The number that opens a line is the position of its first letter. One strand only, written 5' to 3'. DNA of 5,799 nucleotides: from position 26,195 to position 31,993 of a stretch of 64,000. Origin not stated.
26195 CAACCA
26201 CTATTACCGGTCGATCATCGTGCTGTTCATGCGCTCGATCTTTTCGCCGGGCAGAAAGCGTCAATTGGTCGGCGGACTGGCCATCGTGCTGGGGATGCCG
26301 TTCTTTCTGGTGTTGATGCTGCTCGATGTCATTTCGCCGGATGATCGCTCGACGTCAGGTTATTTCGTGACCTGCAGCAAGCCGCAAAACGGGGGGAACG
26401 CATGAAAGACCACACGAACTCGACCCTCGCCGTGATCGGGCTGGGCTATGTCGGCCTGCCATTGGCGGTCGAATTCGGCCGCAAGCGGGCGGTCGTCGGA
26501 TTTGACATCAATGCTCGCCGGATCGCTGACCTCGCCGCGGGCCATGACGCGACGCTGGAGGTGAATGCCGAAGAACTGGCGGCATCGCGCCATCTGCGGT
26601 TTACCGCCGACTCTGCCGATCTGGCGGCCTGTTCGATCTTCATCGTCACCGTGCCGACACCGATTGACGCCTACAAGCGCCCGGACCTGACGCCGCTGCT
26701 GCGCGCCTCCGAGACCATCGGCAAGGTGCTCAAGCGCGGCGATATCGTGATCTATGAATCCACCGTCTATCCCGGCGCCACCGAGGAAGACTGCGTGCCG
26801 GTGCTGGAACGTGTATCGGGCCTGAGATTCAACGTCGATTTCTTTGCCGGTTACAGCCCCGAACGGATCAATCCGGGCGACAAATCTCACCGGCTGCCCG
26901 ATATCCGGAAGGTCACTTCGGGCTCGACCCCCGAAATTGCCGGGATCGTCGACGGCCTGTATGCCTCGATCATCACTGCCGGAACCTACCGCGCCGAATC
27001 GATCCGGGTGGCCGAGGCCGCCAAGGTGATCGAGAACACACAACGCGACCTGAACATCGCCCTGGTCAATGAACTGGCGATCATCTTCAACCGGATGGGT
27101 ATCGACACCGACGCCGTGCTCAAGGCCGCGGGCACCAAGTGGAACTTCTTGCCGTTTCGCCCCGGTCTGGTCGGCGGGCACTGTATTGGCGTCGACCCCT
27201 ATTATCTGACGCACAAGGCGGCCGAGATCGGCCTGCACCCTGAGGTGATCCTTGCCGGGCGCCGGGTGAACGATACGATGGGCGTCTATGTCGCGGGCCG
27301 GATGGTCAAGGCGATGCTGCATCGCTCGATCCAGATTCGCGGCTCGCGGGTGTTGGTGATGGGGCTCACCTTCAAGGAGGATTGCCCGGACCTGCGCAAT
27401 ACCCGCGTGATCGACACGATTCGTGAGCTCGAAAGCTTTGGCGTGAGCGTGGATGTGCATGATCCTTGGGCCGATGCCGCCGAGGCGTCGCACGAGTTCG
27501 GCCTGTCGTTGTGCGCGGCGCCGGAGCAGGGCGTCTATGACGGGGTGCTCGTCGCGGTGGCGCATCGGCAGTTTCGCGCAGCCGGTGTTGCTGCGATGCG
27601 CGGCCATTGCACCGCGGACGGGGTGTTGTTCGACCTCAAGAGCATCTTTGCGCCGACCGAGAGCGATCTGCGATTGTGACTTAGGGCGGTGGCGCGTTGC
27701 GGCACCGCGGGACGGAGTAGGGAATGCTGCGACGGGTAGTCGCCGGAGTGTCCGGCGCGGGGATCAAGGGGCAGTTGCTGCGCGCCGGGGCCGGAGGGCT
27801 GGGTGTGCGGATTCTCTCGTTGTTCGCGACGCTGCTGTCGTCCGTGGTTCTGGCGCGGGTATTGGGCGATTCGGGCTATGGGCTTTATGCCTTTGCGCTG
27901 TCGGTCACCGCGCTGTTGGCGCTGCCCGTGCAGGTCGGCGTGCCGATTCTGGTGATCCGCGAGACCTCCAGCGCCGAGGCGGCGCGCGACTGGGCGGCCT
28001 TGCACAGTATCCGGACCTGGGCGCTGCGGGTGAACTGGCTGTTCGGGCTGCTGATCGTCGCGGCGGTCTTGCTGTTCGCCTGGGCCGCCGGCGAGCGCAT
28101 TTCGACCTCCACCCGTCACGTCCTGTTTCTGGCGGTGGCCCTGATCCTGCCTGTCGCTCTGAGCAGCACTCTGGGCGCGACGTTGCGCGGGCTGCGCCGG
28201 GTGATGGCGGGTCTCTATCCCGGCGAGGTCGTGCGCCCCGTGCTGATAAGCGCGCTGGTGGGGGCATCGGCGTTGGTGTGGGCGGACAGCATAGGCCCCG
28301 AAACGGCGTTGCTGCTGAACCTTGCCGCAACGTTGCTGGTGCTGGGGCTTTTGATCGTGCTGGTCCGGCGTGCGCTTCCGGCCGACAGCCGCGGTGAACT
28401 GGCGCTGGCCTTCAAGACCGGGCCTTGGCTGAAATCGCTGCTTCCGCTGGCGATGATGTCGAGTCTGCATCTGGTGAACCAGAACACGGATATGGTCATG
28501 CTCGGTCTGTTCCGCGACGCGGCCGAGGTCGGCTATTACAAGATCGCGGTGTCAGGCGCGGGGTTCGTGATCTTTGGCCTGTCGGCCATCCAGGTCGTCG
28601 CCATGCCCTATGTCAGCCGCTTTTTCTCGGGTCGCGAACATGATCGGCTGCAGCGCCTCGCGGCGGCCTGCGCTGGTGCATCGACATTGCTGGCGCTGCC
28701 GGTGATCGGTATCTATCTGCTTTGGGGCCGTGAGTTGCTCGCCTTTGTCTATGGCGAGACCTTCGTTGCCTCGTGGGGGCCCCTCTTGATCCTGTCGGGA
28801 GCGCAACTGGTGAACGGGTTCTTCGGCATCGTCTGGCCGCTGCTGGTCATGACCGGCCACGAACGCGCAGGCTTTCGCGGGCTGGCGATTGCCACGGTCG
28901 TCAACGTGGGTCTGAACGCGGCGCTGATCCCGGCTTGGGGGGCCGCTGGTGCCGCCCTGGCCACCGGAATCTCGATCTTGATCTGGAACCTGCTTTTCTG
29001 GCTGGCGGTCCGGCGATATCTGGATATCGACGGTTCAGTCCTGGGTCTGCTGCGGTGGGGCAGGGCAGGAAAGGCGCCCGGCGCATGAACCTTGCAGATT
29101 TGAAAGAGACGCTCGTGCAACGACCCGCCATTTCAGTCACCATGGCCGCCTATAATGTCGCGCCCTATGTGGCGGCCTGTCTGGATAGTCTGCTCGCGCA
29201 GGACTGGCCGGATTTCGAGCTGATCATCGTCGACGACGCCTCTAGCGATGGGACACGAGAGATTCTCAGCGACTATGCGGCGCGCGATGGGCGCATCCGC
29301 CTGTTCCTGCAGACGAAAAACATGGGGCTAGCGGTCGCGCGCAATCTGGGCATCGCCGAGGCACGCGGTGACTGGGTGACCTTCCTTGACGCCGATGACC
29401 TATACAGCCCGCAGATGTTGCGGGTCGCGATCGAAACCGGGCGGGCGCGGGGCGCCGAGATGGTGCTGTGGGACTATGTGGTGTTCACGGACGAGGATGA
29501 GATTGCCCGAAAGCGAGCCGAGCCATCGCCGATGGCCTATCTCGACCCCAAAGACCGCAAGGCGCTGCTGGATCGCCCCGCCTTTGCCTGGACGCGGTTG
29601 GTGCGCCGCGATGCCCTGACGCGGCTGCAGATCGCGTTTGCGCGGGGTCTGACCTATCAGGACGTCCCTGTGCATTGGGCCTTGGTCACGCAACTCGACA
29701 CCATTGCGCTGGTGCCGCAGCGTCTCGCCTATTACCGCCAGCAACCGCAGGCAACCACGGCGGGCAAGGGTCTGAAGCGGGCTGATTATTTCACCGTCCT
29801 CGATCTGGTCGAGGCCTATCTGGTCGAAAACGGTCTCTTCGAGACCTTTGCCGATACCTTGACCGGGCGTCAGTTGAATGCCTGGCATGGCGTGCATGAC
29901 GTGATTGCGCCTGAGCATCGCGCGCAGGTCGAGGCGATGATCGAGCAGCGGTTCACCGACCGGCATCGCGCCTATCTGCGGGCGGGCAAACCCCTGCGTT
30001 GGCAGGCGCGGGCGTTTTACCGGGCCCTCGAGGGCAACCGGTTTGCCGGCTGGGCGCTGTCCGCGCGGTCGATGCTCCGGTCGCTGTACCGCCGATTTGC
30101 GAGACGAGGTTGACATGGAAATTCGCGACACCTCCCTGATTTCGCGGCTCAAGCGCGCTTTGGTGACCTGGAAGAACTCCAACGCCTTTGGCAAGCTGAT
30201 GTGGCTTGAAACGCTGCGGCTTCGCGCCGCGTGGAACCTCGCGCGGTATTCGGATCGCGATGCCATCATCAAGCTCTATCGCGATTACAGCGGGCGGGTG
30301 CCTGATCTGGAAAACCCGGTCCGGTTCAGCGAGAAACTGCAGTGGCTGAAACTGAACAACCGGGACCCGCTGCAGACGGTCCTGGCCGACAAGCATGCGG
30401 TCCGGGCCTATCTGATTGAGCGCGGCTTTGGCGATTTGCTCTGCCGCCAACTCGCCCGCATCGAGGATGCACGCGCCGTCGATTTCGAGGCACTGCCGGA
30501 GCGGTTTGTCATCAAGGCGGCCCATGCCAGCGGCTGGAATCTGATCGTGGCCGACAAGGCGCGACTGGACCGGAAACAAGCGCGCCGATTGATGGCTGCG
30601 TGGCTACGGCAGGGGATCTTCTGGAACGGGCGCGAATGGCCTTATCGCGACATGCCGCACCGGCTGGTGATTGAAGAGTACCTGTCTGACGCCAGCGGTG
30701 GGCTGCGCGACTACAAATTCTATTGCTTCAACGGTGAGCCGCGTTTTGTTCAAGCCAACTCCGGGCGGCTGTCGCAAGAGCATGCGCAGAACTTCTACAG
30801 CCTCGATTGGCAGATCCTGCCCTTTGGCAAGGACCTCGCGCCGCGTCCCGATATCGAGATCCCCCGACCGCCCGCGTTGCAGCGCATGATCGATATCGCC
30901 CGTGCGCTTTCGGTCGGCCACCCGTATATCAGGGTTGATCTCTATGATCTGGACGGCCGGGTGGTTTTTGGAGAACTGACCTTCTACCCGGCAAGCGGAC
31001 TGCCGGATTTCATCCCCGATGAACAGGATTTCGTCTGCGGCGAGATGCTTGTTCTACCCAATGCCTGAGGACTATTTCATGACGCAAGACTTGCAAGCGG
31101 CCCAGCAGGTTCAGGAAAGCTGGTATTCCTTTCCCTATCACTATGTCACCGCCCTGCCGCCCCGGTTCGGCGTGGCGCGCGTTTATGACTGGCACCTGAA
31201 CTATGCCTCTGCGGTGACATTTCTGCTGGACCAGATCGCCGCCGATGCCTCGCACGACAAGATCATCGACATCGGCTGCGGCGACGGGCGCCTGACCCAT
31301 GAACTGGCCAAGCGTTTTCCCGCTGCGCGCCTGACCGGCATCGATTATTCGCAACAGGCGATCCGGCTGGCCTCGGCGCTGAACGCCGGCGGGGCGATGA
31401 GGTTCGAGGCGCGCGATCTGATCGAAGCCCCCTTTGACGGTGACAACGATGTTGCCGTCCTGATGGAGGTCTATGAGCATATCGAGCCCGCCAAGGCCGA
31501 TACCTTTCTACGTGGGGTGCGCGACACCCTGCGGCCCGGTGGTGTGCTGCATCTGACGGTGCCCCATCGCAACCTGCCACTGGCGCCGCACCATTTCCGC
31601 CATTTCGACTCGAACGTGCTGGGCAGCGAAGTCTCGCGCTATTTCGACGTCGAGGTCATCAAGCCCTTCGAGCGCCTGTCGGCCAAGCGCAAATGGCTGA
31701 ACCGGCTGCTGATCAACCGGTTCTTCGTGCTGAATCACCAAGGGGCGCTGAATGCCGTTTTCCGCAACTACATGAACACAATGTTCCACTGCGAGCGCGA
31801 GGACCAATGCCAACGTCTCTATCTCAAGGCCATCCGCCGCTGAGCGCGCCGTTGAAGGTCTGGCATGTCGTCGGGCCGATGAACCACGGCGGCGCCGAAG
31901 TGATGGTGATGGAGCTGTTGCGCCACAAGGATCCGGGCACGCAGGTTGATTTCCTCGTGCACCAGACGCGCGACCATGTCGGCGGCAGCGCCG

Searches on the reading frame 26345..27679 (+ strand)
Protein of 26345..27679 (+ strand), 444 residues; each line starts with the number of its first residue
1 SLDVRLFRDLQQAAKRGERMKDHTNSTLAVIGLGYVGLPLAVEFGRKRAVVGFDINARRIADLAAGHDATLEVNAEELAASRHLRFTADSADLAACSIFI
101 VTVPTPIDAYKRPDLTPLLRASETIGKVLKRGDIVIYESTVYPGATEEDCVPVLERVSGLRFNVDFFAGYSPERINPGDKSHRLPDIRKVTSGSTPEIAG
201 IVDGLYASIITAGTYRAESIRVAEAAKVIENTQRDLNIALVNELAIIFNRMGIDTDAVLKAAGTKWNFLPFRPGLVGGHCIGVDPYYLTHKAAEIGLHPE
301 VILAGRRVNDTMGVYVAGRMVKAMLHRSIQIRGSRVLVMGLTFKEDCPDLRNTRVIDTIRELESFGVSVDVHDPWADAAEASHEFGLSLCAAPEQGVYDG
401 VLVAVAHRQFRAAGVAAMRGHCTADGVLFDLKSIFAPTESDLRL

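Call 92: search_protein_families(library=pfam, proteins=[window:26345-27679:+], max_evalue=0.0001)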
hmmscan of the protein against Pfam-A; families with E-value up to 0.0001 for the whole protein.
window:26345-27679:+ (444 aa): 3 families
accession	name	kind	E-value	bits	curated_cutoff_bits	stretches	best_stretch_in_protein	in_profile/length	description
PF03721.20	UDPG_MGDP_dh_N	-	1.5e-31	109.9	27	1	28-198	3-179/187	UDP-glucose/GDP-mannose dehydrogenase family, NAD binding domain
PF00984.24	UDPG_MGDP_dh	-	3.1e-25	88.5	25.4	1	222-310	2-93/94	UDP-glucose/GDP-mannose dehydrogenase family, central domain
PF03720.21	UDPG_MGDP_dh_C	-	3.3e-20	72.8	30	1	337-436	1-102/103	UDP-glucose/GDP-mannose dehydrogenase family, UDP binding domain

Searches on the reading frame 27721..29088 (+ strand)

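Call 92: search_protein_families(library=pfam, proteins=[window:27721-29088:+], max_evalue=0.0001)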
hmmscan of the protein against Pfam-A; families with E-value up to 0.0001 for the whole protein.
window:27721-29088:+ (455 aa): 3 families
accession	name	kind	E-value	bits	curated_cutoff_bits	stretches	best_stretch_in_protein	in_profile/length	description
PF01943.22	Polysacc_synt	-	1.7e-13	51.1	28.2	1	35-301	17-273/274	Polysaccharide biosynthesis protein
PF13440.11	Polysacc_synt_3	-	5.2e-13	49.3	23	1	43-349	1-289/293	Polysaccharide biosynthesis protein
PF03023.19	MurJ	-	1.1e-06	28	27.4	1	202-436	160-405/451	Lipid II flippase MurJ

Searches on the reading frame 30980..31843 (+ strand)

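Call 92: search_protein_families(library=pfam, proteins=[window:30980-31843:+], max_evalue=0.0001)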
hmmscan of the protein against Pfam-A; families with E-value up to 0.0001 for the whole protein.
window:30980-31843:+ (287 aa): 8 families
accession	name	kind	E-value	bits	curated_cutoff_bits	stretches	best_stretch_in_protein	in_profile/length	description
PF13649.12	Methyltransf_25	-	1.4e-17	64.6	27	1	95-188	1-97/97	Methyltransferase domain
PF08242.18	Methyltransf_12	-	1.8e-16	61.1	30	1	96-190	1-98/98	Methyltransferase domain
PF08241.18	Methyltransf_11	-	2.7e-13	50.8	21.2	1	96-190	1-93/95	Methyltransferase domain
PF13847.12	Methyltransf_31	-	4.2e-13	49.7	27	1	91-200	3-119/145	Methyltransferase domain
PF13489.12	Methyltransf_23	-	4.9e-13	49.6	27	1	79-222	13-145/164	Methyltransferase domain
PF05175.20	MTS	-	2.3e-10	40.8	23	1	79-203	20-148/170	Methyltransferase small domain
PF02353.26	CMAS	-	1.5e-06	28.1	27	1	93-192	64-164/273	Mycolic acid cyclopropane synthetase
PF02390.23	Methyltransf_4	-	9.9e-06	25.6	24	0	95-129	5-39/173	Putative methyltransferase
